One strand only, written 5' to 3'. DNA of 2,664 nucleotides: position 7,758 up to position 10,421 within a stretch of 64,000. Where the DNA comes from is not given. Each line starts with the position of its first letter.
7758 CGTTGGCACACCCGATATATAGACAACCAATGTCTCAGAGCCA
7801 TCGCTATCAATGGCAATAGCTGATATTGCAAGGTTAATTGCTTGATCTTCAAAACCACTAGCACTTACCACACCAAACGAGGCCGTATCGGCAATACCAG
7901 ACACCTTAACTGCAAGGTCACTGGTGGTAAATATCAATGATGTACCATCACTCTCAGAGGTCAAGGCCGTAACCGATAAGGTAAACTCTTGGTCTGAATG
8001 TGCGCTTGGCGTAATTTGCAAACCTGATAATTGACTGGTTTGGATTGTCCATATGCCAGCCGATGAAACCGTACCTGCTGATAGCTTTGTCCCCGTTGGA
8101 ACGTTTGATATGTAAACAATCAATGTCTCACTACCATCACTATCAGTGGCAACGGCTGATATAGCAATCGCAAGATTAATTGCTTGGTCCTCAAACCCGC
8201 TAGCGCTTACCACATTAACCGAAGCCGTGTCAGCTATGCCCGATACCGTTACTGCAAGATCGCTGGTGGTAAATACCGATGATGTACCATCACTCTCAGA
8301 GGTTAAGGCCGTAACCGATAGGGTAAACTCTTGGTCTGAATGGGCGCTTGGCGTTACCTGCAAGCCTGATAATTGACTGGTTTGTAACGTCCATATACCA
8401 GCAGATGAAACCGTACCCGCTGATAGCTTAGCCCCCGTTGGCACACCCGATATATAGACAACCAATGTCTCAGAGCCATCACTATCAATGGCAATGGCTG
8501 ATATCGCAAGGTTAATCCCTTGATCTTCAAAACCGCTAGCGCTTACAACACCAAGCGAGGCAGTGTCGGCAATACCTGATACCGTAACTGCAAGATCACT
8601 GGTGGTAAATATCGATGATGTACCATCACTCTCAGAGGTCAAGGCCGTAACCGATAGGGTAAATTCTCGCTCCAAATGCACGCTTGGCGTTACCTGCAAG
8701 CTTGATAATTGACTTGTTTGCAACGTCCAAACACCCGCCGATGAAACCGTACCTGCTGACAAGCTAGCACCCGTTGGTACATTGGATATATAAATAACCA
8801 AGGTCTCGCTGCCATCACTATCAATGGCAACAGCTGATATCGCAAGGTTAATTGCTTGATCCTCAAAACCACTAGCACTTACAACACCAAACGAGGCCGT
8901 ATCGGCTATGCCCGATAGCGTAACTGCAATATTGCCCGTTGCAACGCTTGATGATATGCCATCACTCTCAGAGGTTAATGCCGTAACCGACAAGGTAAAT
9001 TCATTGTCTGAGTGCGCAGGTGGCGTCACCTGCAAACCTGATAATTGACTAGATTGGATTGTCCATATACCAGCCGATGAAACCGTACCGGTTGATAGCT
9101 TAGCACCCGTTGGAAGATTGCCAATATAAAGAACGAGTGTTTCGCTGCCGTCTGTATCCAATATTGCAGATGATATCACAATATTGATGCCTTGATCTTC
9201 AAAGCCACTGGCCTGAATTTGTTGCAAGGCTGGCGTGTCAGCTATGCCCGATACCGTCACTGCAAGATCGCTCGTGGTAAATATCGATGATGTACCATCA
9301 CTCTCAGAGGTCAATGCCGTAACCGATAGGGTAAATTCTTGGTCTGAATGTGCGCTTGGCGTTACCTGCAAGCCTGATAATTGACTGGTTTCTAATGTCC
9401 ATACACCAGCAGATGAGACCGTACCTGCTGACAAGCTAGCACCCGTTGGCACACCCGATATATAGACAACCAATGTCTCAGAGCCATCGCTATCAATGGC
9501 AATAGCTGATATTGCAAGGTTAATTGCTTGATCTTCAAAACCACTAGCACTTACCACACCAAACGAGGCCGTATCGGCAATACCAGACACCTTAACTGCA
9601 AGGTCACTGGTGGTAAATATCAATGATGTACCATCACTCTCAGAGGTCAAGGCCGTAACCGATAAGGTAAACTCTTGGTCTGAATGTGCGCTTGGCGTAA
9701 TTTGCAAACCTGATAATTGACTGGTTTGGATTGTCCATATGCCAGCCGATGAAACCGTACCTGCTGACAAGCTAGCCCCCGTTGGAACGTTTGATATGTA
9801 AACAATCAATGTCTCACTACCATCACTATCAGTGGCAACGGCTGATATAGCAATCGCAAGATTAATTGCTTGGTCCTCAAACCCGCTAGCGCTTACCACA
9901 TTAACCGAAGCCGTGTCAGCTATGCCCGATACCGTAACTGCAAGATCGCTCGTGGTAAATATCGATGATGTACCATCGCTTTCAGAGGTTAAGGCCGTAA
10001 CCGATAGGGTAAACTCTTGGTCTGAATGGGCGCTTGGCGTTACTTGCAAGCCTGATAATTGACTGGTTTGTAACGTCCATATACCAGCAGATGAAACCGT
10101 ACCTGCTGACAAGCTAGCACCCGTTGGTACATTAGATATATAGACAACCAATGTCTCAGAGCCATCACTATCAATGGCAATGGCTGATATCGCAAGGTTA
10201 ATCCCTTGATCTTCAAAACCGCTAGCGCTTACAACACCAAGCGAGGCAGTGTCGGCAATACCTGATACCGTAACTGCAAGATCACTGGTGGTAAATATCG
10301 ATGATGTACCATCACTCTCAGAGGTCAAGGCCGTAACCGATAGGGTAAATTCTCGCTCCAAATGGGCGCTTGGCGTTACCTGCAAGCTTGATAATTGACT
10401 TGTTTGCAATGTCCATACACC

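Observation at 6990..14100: Higher-order repeat family A: 1686-bp (5-unit) periodicity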

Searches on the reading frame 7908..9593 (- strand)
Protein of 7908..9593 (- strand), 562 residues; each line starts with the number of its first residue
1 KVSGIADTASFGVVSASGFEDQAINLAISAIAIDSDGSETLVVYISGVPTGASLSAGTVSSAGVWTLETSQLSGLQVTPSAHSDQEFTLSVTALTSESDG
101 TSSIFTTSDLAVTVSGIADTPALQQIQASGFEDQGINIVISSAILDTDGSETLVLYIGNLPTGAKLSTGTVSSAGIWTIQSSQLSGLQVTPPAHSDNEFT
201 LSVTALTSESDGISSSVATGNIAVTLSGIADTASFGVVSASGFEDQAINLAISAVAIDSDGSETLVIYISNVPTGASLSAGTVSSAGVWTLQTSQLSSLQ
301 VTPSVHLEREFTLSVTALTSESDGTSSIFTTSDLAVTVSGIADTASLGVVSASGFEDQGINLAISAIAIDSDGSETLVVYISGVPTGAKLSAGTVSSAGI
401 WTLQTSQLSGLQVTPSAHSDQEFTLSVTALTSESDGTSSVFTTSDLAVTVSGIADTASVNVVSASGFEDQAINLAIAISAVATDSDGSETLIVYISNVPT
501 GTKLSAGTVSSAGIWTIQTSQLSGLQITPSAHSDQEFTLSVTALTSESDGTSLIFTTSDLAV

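Call 14: find_homologous_proteins(query=window:7908-9593:-)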
Query window:7908-9593:- (562 aa): 294 proteins with E <= 0.001 among 8000 candidates; the best 120 are listed.
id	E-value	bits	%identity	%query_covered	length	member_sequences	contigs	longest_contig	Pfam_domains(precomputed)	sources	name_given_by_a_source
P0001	1.3e-226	771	50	91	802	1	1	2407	PF26562.1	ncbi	ncbi:MAG: hypothetical protein AAF403_05860, partial [Pseudomonadota bacterium]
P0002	5.1e-224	762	42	98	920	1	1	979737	-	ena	-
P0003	1.0e-206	705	43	100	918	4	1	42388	PF16151.11,PF17963.8,PF17892.8,PF17803.8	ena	-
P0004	6.5e-197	673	47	98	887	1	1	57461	-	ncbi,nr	ncbi:MAG TPA: hypothetical protein VM325_18830, partial [Alphaproteobacteria bacterium]|nr:hypotheti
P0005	2.5e-190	651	45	100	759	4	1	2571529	PF16151.11,PF17963.8,PF17892.8,PF17803.8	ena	-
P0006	7.0e-190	650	45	100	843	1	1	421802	PF17963.8,PF17892.8,PF17803.8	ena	-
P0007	2.2e-186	638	47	96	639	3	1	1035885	PF09550.17,PF17892.8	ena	-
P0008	2.8e-186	638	45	97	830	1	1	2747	PF09550.17,PF22837.2,PF18571.7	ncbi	ncbi:MAG: beta strand repeat-containing protein, partial [Rhodospirillales bacterium]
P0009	1.6e-171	589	43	98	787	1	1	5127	PF17963.8,PF17892.8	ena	-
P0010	5.1e-171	588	44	99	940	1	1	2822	PF17803.8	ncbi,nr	ncbi:MAG: hypothetical protein LW832_05355, partial [Parachlamydia sp.]|nr:hypothetical protein [Par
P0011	8.7e-161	554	44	100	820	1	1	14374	PF26446.1,PF17803.8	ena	-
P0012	2.2e-159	549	44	97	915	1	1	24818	-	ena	-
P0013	2.9e-154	532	45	98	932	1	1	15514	PF19079.6,PF17892.8,PF17803.8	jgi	-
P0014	8.5e-154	531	46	98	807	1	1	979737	PF17892.8,PF17803.8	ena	-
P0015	9.0e-147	508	44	98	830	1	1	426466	PF17963.8,PF17892.8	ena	-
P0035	1.6e-101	358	37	98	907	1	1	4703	PF17963.8,PF17892.8,PF17803.8,PF00353.26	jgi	jgi:hypothetical protein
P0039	5.3e-98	347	42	88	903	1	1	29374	PF00353.26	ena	-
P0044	5.0e-95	337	36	100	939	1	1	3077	PF14472.12,PF17963.8,PF17892.8,PF17803.8,PF00353.26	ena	-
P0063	3.5e-78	281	46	77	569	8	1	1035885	PF17892.8,PF00353.26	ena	-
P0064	2.2e-76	276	39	96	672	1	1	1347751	PF00353.26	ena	-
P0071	4.3e-72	261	43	76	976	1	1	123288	PF17963.8,PF17892.8,PF17803.8,PF00353.26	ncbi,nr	ncbi:MAG: Ig-like domain-containing protein [Alphaproteobacteria bacterium]|nr:Ig-like domain-contai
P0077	1.2e-69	253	42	69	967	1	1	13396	PF13385.14,PF00028.24,PF17803.8,PF02210.32,PF00353.26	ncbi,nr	ncbi:MAG: hypothetical protein HQ494_12790, partial [Rhodospirillales bacterium]|nr:hypothetical pro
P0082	5.1e-67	245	38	81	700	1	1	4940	PF17963.8,PF17892.8,PF17803.8,PF00353.26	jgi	jgi:hypothetical protein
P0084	2.1e-66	243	39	95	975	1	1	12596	PF17803.8,PF00353.26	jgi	-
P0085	3.2e-66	242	33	99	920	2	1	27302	PF13448.12,PF17892.8,PF00353.26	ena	-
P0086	4.1e-66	242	41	77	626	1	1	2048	PF17892.8,PF00028.24,PF17803.8,PF00353.26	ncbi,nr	ncbi:MAG: calcium-binding protein, partial [Alphaproteobacteria bacterium]|nr:calcium-binding protei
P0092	2.8e-63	232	34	60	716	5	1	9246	PF00353.26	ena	-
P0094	1.2e-62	230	43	77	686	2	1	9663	PF17892.8,PF17803.8,PF00353.26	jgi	jgi:Ca2+-binding RTX toxin-like protein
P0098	6.9e-62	228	42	62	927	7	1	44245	PF13385.14,PF00028.24,PF02210.32,PF00353.26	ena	-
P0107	4.3e-59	218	36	97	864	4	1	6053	PF00353.26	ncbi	ncbi:MAG: hypothetical protein CFH40_00909, partial [Alphaproteobacteria bacterium MarineAlpha10_Bin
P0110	5.1e-58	215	46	60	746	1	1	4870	PF17803.8,PF00353.26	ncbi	-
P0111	8.5e-58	214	46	59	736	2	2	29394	PF17803.8,PF00353.26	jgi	-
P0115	1.5e-56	210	39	73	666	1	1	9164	PF17892.8,PF00353.26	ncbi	ncbi:MAG: Ig-like domain-containing protein, partial [Magnetospirillum sp. WYHS-4]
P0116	3.3e-56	209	46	55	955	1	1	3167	PF00353.26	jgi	jgi:Ca2+-binding RTX toxin-like protein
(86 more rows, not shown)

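Call 46: find_encoding_contigs(protein=P0002, flank=10000, max_places=2)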
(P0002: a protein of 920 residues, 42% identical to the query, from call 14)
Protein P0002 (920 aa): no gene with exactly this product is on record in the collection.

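Call 47: find_encoding_contigs(protein=P0005, flank=10000, max_places=2)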
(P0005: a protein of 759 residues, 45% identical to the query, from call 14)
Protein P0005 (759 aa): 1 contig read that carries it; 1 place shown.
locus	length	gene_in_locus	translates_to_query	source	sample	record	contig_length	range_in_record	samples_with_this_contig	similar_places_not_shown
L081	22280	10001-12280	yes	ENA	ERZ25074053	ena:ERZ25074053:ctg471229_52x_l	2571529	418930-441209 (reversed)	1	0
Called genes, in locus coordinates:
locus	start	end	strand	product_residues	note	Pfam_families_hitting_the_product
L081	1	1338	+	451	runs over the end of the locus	PF25973:BSH_CzcB (faint), PF25917:BSH_RND (weak), PF25984:BSH_YknX (weak), PF25994:HH_AprE, PF26002:Beta-barrel_AprE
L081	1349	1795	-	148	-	PF01575:MaoC_dehydratas, PF13452:FAS1_DH_region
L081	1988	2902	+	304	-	PF12697:Abhydrolase_6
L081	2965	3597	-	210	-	PF14681:UPRTase, PF00156:Pribosyltran (weak)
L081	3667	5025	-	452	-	PF25994:HH_AprE, PF26002:Beta-barrel_AprE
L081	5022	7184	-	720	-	PF00664:ABC_membrane, PF00005:ABC_tran, PF02463:SMC_N (faint)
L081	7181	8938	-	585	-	PF00664:ABC_membrane, PF00005:ABC_tran, PF02463:SMC_N (faint)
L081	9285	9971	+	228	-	-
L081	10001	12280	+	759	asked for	PF16151:DUF4859 (faint), PF17892:Cadherin_5 (faint), PF17963:Big_9 (faint), PF17803:Cadherin_4 (weak)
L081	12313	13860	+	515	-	PF16151:DUF4859 (faint), PF17892:Cadherin_5 (faint), PF17963:Big_9 (faint), PF17803:Cadherin_4 (weak)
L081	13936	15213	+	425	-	PF00872:Transposase_mut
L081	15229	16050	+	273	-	-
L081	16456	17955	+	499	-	PF22483:Mu-transpos_C_2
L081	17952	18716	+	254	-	PF01695:IstB_IS21, PF00308:Bac_DnaA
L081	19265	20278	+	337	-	-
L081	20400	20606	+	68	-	-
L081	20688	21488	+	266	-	PF13030:DUF3891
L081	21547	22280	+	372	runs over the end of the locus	PF01070:FMN_dh (weak), PF01645:Glu_synthase (faint), PF01070:FMN_dh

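Call 48: find_encoding_contigs(protein=P0007, flank=10000, max_places=2)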
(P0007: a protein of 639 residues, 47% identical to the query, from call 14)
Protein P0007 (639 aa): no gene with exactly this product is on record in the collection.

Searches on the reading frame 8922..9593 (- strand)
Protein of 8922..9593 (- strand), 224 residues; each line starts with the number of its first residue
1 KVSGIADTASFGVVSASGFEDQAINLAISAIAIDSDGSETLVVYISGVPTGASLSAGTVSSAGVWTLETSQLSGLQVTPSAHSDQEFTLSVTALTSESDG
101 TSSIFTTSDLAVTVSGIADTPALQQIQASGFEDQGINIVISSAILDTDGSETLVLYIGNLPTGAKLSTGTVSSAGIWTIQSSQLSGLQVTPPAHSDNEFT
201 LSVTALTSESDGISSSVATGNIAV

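Call 36: predict_structure(alignment_id=A1)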
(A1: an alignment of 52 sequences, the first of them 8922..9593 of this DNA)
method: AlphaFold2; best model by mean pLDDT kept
length: 224 residues; sequences in the alignment: 52
mean_pLDDT: 84.9   pTM: 0.64
mean pLDDT of the five models: 84.9, 83.6, 82.6, 69.6, 68.1
residues with pLDDT >= 90: 81; 70-90: 124; 50-70: 19; < 50: 0
segments of 3 or more residues with pLDDT < 50: none
pLDDT, mean of each block of 10 residues (from residue 1): 76 85 87 74 92 93 92 90 81 88 89 83 78 86 58 88 91 92 87 85 87 83 88
secondary structure, 60 per line:
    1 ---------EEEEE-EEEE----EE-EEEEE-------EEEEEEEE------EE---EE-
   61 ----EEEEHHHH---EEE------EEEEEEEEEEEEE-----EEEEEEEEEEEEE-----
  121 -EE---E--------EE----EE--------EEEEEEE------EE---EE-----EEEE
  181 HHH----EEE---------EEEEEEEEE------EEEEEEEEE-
elements in order: E10-14 E16-19 E27-31 E39-46 E65-68 H69-72 E76-78 E85-97 E103-115 E152-158 E177-180 E188-190 E200-208 E215-223

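Call 38: fold_search(model_id=the predicted structure, library=pdb)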
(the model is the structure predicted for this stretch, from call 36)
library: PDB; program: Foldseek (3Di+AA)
matches with E <= 10: 1410; with E <= 0.001: 76
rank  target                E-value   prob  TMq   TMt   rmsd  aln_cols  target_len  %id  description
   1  2w1n                  1.9e-06  1.00  0.29  0.29  11.2       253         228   11  cohesin and fibronectin type-III double module construct from the Clostridium perfringens glycoside hydrolase GH84C (released 2009-02-03)
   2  1l3w                  7.1e-06  1.00  0.35  0.18  10.3       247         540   15  C-cadherin Ectodomain (released 2002-04-26)
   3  2a4e                  8.3e-06  1.00  0.35  0.38   9.9       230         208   15  Crystal structure of mouse cadherin-11 EC1-2 (released 2006-04-25)
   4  3ubf                  1.8e-05  1.00  0.29  0.23  16.8       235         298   15  Crystal structure of Drosophila N-cadherin EC1-3, I (released 2011-12-21)
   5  4ak1                  3.6e-05  1.00  0.32  0.14  12.9       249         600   12  Structure of BT4661, a SusE-like surface located polysaccharide binding protein from the Bacteroides thetaiotaomicron he (released 2013-03-06)
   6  6tqd_A                3.8e-05  1.00  0.29  0.31  11.7       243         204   14  D00-D0 domain of Intimin (released 2021-01-13)
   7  6vfw_E                4.4e-05  1.00  0.35  0.22   9.0       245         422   15  Crystal structure of human delta protocadherin 10 EC1-EC4 (released 2020-03-11)
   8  2yn3_A                4.4e-05  1.00  0.27  0.23  12.2       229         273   13  Structural insight into the giant calcium-binding adhesin SiiE: implications for the adhesion of Salmonella enterica t (released 2013-04-03)
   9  6tqd_E                4.9e-05  1.00  0.27  0.30  11.5       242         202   13  D00-D0 domain of Intimin (released 2021-01-13)
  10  3ubg_B                5.7e-05  1.00  0.31  0.23  17.1       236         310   15  Crystal structure of Drosophila N-cadherin EC1-3, II (released 2011-12-21)
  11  6cgb                  7.1e-05  1.00  0.36  0.38   9.8       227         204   14  chimera of mouse cadherin-11 EC1 and mouse cadherin-6 EC2 (released 2018-05-09)
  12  5w1d                  7.1e-05  1.00  0.37  0.23   9.9       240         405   16  Crystal Structure of Mouse Protocadherin-15 EC4-7 (released 2018-06-06)
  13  1f97                  7.4e-05  0.99  0.23  0.25  11.1       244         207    8  SOLUBLE PART OF THE JUNCTION ADHESION MOLECULE FROM MOUSE (released 2001-01-10)
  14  5vt8_C                9.2e-05  1.00  0.35  0.37  10.2       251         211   15  Crystal Structure of Mouse Cadherin-23 EC24-25 (released 2018-05-23)
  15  6bwn                  9.7e-05  1.00  0.29  0.31   9.4       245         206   17  Crystal Structure of Mouse Protocadherin-15 EC6-7 (released 2018-12-19)
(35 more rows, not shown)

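Call 39: search_solved_structures(query=A1, max_evalue=1)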
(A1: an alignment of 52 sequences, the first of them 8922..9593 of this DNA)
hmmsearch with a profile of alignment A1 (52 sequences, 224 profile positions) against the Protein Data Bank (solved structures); distinct sequences matched with E-value up to 1: 1.
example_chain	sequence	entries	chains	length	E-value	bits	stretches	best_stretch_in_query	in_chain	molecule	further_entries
8grr_H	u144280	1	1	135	0.093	15.2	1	41-101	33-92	IG HEAVY CHAIN VARIABLE REGION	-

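Call 49: find_related_loci(query=A1, collection=metagenome_contigs, flank=10000)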
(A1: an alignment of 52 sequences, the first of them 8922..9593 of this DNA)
Query A1 (224 aa) in metagenome_contigs; peptide patterns used: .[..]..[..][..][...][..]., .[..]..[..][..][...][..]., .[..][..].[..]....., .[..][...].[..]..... (x = any residue, [..] = any of these).
73 stretches matched a pattern; 1 encode a relative of the query (tblastn E <= 1e-3); 1 distinct loci.
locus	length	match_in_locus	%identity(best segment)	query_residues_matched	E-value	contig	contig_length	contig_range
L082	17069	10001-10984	46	2-224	3e-52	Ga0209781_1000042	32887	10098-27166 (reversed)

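Call 54: search_protein_families(library=pfam, alignment_id=A1, max_evalue=10)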
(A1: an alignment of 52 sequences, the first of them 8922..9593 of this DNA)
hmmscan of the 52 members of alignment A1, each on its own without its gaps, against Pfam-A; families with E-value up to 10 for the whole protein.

A. member 1, window:8922-9593:- (224 aa): 2 families
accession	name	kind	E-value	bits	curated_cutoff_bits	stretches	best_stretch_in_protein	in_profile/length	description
PF00263.26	Secretin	-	0.05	13.6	27.5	1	71-105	57-91/169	Bacterial type II and III secretion system protein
PF17803.7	Cadherin_4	-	0.61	11.1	25.1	2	110-163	3-58/71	Bacterial cadherin-like domain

B. families by the number of members that match (of 52 scanned): 31 families (the first 25 are shown)
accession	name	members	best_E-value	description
PF17803.7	Cadherin_4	32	0.0029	Bacterial cadherin-like domain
PF00263.26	Secretin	22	0.0011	Bacterial type II and III secretion system protein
PF21876.2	STIV_turret_2nd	22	0.0084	C381 turret protein 2nd galactose-binding domain-like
PF17963.7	Big_9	10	0.014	Bacterial Ig domain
PF19410.4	DUF5980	9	0.11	Family of unknown function (DUF5980)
PF15392.11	Joubert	9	0.28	Joubert syndrome-associated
PF16923.11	Glyco_hydro_63N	6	0.0018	Glycosyl hydrolase family 63 N-terminal domain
PF14048.11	MBD_C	6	0.02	C-terminal domain of methyl-CpG binding protein 2 and 3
PF10683.14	DBD_Tnp_Hermes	6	0.038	Hermes transposase DNA-binding domain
PF07866.17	DUF1653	6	0.2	Protein of unknown function (DUF1653)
PF20454.4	GpA_nuclease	4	0.037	Terminase large subunit gpA, endonuclease domain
PF18878.5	PPE-PPW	4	0.095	PPE-PPW subfamily C-terminal region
PF00379.29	Chitin_bind_4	3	0.12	Insect cuticle protein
PF16145.10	DUF4853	2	0.0064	Domain of unknown function (DUF4853)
PF10807.14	DUF2541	2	0.07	Domain of unknown function (DUF2541)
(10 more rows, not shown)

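Call 67: search_protein_representatives(alignment_id=A1)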
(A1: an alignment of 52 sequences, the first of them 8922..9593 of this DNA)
Query: 52 sequences, 224 profile positions. Proteins with E-value up to 0.001 (for the whole library): 3673; up to 1e-10: 2293; up to 1e-30: 1001. The best 150 are listed.
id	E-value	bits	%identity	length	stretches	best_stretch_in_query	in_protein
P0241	0.0e+00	8254.8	-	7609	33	1-224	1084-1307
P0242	0.0e+00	3739.5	-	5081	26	1-222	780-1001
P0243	0.0e+00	3736.0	-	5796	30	2-219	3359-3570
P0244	0.0e+00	3643.7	-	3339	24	1-220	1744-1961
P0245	0.0e+00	3461.8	-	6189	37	1-223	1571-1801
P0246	0.0e+00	3254.4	-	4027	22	1-222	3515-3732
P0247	0.0e+00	3205.7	-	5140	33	1-224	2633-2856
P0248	0.0e+00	2921.9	-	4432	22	1-217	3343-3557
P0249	0.0e+00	2617.5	-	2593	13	2-224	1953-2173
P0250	0.0e+00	2593.1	-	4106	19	2-216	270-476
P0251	0.0e+00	2486.8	-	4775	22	1-219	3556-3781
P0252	0.0e+00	2483.9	-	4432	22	1-216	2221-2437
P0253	0.0e+00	2264.7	-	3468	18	2-216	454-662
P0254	0.0e+00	2107.2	-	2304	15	1-218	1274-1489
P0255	0.0e+00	2041.4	-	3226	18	2-219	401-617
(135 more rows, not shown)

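Call 69: find_encoding_contigs(protein=P0241, flank=10000, max_places=3)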
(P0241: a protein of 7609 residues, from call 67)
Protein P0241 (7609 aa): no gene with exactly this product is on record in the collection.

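Call 70: list_cluster_members(proteins=[P0241])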
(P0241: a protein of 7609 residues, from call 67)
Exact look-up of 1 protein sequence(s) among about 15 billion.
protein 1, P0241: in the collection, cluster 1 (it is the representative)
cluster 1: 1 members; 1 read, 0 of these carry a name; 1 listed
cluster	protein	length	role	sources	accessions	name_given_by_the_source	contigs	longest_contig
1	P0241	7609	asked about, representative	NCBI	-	-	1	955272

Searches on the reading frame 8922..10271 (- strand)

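Call 12: search_protein_families(library=pfam, proteins=[window:8922-10271:-], max_evalue=0.01)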
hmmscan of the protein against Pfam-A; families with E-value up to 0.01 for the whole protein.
window:8922-10271:- (450 aa): 1 family
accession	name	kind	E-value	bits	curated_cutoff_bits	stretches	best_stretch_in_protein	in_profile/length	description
PF00263.26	Secretin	-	0.0071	16.4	27.5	0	68-116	54-104/169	Bacterial type II and III secretion system protein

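Call 13: search_protein_families(library=ncbifam, proteins=[window:8922-10271:-], max_evalue=0.01)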
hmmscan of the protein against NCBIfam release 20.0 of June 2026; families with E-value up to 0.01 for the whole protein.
window:8922-10271:- (450 aa): 0 families
